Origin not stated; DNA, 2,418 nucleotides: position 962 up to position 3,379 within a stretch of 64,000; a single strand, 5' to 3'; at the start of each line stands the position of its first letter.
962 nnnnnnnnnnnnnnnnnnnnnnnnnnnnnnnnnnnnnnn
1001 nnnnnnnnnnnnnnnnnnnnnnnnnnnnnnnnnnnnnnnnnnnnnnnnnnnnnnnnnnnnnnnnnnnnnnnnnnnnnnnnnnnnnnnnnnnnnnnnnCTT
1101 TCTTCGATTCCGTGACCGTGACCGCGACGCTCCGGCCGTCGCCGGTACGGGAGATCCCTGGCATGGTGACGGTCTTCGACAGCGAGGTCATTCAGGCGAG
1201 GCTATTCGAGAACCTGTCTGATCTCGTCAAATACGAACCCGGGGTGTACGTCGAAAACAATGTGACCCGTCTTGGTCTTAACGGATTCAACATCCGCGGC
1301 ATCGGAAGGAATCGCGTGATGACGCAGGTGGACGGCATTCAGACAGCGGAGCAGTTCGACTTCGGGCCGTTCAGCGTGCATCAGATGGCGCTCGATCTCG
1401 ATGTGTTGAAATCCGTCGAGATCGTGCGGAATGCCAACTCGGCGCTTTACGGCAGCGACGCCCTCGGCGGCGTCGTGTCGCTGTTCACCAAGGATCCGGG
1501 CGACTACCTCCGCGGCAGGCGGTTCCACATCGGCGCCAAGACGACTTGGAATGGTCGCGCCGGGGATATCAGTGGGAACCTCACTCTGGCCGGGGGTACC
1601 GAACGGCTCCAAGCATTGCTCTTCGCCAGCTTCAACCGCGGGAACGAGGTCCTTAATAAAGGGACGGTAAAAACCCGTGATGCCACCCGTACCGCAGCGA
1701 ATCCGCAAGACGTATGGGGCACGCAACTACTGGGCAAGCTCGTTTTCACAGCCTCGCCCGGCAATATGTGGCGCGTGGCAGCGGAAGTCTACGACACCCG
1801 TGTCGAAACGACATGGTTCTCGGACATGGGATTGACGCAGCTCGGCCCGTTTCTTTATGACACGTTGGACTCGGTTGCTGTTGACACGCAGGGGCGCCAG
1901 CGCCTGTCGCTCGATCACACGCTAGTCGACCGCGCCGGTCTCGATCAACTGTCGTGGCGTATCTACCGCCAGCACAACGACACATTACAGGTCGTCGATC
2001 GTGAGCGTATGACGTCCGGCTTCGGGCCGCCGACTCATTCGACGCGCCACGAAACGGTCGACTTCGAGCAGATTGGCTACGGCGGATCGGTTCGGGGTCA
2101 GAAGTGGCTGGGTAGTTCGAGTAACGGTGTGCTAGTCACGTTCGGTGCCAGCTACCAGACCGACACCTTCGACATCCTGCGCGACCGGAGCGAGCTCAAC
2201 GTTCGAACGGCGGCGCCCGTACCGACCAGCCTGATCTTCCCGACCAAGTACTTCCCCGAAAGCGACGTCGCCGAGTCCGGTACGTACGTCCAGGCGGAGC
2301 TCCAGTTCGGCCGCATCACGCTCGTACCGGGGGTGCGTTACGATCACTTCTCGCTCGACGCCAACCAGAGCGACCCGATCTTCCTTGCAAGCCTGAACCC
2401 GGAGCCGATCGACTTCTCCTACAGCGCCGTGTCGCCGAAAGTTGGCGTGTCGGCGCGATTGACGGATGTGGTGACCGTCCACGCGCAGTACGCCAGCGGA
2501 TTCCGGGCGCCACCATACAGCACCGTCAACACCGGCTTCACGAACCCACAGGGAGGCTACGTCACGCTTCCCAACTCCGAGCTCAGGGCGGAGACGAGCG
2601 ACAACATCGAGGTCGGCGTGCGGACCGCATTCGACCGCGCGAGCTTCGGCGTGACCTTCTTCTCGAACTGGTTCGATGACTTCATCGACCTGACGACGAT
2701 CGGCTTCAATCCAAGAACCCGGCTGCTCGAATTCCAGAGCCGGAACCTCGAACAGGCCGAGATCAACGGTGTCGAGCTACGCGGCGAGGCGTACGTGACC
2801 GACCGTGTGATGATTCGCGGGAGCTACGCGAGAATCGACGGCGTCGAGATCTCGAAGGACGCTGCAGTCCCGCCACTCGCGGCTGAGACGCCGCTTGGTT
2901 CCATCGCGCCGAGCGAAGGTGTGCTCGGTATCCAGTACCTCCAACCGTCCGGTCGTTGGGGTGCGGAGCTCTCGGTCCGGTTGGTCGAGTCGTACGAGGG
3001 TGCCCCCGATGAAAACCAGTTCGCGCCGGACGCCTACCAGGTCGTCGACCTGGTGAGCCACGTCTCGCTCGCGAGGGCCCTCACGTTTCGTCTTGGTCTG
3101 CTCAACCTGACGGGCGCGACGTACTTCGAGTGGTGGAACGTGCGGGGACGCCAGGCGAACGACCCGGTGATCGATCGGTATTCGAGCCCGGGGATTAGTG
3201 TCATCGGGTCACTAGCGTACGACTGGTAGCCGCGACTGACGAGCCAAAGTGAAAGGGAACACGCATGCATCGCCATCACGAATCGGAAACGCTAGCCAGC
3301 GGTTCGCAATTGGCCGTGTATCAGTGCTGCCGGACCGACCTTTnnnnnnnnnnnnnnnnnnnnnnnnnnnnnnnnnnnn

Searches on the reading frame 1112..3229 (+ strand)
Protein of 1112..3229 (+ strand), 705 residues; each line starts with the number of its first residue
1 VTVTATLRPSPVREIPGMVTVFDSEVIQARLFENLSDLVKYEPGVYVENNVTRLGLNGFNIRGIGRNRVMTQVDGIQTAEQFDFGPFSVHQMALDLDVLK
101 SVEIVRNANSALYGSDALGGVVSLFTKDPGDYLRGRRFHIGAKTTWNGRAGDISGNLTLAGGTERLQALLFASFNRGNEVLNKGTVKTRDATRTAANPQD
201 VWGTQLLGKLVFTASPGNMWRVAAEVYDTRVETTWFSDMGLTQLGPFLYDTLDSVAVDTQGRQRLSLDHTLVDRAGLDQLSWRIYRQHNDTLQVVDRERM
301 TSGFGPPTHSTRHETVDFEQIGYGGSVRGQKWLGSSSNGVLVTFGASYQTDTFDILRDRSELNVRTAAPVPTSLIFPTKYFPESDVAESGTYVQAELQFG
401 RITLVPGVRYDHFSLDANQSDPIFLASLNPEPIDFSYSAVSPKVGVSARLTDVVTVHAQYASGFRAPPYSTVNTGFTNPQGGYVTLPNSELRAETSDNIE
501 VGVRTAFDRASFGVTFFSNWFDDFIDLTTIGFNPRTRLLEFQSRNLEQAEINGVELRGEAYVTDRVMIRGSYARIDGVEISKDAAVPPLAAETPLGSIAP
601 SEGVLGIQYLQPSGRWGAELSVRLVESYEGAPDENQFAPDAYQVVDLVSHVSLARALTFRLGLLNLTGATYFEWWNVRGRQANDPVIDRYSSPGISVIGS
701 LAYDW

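Call 75: search_protein_families(library=pfam, proteins=[window:1112-3229:+], max_evalue=0.001)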
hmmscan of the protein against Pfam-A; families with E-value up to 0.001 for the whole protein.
window:1112-3229:+ (705 aa): 3 families
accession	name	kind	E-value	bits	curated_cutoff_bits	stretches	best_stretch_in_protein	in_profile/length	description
PF00593.30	TonB_dep_Rec_b-barrel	-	1.6e-50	173.7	27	1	255-666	55-436/436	TonB dependent receptor-like, beta-barrel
PF07715.20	Plug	-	7e-22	78.4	23.9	1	12-121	2-107/107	TonB-dependent Receptor Plug Domain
PF14905.12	OMP_b-brl_3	-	1.2e-06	28.3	27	1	391-565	117-283/408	Outer membrane protein beta-barrel family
